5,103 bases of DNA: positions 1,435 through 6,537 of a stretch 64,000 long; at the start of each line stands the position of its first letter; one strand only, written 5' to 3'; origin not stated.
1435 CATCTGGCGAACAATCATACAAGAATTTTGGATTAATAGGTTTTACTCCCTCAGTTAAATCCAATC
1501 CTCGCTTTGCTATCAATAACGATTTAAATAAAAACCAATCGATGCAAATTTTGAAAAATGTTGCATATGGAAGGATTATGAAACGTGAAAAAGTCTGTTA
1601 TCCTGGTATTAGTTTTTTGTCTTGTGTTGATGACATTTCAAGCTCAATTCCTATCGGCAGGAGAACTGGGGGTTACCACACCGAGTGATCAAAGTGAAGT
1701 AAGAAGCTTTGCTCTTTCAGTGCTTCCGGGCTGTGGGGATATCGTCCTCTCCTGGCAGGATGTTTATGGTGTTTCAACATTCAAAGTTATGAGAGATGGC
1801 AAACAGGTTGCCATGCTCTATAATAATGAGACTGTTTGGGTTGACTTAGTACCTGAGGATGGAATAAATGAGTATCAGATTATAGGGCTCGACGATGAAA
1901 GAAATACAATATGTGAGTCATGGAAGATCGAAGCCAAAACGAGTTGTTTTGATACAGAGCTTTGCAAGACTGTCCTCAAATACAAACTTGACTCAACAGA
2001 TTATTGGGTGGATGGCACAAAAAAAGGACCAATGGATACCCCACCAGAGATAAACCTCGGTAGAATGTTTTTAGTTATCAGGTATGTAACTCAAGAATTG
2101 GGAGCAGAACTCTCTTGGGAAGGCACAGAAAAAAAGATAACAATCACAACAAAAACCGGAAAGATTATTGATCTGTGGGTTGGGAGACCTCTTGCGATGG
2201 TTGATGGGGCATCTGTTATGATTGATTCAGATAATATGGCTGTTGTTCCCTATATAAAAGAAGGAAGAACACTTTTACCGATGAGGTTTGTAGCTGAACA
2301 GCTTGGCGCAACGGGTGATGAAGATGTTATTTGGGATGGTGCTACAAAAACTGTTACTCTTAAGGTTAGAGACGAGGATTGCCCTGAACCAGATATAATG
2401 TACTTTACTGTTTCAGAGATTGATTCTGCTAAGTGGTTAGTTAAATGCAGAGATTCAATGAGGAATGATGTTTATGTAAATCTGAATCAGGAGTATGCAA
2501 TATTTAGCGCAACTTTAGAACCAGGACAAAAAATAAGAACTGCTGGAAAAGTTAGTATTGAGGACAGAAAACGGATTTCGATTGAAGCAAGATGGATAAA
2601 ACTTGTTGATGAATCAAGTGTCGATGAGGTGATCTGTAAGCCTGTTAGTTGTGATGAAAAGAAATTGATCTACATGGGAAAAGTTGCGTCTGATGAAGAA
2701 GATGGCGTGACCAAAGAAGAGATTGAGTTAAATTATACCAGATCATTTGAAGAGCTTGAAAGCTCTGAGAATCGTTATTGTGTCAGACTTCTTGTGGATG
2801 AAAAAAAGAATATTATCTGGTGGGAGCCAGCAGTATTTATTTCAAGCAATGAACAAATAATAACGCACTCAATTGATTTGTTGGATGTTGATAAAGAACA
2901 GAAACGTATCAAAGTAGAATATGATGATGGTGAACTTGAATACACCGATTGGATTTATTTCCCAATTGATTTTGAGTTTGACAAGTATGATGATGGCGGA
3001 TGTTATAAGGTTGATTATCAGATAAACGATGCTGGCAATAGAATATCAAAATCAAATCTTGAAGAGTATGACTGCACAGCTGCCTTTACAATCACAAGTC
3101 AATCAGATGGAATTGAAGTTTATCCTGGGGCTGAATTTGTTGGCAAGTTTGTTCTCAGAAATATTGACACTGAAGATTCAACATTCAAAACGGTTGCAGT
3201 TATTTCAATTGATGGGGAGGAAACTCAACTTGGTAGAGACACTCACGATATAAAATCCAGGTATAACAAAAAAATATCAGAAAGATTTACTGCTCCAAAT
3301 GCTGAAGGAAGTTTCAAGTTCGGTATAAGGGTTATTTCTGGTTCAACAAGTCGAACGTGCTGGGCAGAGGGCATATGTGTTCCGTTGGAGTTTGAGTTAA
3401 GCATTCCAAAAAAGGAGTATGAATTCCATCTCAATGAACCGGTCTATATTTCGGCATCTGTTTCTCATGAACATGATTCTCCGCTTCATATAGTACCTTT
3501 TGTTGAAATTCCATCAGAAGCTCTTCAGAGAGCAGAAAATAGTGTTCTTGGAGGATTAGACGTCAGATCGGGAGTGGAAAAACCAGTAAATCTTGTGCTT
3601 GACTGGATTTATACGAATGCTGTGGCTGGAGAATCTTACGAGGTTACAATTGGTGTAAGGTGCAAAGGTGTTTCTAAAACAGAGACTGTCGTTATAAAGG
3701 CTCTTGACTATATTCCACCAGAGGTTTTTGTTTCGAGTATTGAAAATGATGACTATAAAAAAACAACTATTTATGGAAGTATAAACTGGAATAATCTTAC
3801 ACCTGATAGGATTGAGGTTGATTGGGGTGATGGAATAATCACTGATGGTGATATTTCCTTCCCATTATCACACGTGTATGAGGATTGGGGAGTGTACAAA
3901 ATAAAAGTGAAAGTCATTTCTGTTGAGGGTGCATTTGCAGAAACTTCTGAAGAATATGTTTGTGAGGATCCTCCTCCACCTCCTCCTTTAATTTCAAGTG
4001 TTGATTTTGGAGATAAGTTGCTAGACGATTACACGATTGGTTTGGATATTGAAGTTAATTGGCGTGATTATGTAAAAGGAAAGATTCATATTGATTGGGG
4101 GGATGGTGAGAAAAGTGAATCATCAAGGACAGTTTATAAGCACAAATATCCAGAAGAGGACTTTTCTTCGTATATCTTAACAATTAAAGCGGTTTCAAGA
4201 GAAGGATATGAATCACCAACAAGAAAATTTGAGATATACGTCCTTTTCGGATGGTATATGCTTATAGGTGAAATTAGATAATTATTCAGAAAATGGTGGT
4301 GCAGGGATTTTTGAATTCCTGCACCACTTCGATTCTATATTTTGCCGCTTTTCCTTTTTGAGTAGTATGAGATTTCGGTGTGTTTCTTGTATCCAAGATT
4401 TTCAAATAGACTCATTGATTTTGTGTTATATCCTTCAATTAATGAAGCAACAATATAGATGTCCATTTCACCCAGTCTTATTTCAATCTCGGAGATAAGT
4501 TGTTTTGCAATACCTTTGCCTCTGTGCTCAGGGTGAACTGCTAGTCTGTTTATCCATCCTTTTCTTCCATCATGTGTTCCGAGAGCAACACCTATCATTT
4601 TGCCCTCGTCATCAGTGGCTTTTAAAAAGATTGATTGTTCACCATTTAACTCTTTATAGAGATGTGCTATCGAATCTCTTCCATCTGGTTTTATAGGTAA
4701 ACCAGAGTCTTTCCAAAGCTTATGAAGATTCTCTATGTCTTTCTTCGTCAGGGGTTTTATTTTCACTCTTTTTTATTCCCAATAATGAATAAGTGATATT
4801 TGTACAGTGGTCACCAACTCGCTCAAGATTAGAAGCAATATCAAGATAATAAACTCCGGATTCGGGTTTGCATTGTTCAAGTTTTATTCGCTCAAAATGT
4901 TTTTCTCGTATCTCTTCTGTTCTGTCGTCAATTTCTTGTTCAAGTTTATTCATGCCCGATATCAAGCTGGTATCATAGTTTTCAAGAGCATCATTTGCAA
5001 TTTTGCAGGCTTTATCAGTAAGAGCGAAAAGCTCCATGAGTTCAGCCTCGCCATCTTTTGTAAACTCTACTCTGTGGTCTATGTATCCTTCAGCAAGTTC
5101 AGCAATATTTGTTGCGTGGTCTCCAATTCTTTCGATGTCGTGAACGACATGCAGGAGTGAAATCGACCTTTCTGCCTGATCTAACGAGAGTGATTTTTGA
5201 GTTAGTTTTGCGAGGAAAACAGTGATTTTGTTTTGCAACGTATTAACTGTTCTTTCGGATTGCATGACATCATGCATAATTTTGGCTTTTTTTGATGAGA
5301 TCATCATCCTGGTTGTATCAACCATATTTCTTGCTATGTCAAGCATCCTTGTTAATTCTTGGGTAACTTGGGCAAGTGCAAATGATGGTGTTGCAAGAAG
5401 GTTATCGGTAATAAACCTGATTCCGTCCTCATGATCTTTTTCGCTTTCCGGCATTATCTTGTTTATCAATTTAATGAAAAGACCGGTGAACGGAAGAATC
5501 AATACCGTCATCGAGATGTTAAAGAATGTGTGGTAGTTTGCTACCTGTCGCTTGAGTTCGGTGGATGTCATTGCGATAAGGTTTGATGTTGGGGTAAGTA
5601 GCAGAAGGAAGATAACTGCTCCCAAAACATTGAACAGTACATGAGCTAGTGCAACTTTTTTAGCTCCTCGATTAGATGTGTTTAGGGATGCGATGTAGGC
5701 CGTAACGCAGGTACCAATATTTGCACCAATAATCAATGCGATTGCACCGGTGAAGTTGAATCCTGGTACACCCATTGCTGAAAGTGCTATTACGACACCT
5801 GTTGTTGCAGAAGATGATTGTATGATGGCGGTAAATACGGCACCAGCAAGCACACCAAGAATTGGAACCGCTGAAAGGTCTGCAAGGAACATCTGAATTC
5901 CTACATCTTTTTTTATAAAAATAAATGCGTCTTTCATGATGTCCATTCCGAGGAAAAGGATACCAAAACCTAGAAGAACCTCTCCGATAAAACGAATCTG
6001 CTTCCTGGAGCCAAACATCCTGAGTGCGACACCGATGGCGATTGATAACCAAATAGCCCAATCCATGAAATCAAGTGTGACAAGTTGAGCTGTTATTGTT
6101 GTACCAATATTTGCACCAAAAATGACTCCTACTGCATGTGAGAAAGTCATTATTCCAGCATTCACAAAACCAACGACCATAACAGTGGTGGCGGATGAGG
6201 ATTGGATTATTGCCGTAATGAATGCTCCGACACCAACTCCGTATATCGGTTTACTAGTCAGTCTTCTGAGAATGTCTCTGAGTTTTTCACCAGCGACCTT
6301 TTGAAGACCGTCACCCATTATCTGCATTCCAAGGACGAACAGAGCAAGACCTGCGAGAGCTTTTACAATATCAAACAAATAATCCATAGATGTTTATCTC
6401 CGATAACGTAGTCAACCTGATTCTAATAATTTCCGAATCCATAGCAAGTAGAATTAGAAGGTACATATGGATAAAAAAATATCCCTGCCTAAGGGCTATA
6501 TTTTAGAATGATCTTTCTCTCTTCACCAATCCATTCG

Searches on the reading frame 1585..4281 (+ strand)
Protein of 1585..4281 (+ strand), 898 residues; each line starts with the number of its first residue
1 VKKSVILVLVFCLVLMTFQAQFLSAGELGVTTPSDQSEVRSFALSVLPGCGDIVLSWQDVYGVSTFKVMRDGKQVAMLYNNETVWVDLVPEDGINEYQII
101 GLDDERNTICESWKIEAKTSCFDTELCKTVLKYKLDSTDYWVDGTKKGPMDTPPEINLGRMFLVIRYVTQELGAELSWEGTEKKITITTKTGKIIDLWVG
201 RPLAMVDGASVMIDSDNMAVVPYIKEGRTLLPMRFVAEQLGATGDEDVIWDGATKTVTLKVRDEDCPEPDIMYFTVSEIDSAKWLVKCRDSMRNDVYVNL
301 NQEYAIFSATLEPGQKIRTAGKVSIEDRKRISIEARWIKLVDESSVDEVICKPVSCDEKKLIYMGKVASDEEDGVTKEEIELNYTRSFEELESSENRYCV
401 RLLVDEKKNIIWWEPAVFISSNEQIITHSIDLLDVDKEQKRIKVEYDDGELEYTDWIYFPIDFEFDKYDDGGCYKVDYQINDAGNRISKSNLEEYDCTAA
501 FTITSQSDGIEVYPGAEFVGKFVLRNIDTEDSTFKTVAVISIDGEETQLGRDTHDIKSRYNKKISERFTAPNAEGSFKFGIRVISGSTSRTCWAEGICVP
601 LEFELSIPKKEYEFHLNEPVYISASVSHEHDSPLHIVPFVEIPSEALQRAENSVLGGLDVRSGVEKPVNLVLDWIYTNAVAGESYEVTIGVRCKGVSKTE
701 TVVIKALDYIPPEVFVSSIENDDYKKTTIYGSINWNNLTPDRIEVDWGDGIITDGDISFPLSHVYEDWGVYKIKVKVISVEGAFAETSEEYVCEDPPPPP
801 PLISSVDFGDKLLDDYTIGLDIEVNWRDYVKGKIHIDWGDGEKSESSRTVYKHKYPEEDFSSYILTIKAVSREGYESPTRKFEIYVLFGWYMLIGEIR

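Call 4: search_protein_families(library=pfam, proteins=[window:1585-4281:+], max_evalue=0.01)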
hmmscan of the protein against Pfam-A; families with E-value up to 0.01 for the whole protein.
window:1585-4281:+ (898 aa): 2 families
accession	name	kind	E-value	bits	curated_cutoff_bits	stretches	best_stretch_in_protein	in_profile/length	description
PF07833.16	Cu_amine_oxidN1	-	6.4e-30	103.7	24.2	2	142-258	2-107/108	Copper amine oxidase N-terminal domain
PF18911.6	PKD_4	-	0.0073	16.8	27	0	742-789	36-80/85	PKD domain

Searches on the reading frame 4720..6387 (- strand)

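Call 5: search_protein_families(library=pfam, proteins=[window:4720-6387:-], max_evalue=0.001)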
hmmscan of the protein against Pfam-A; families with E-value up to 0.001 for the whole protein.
window:4720-6387:- (555 aa): 2 families
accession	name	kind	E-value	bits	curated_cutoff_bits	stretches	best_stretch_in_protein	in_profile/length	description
PF02690.20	Na_Pi_cotrans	-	5e-64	214.9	29.1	2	16-152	1-136/137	Na+/Pi-cotransporter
PF01895.24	PhoU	-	5.8e-32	110.4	23.5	2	345-431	1-88/89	PhoU domain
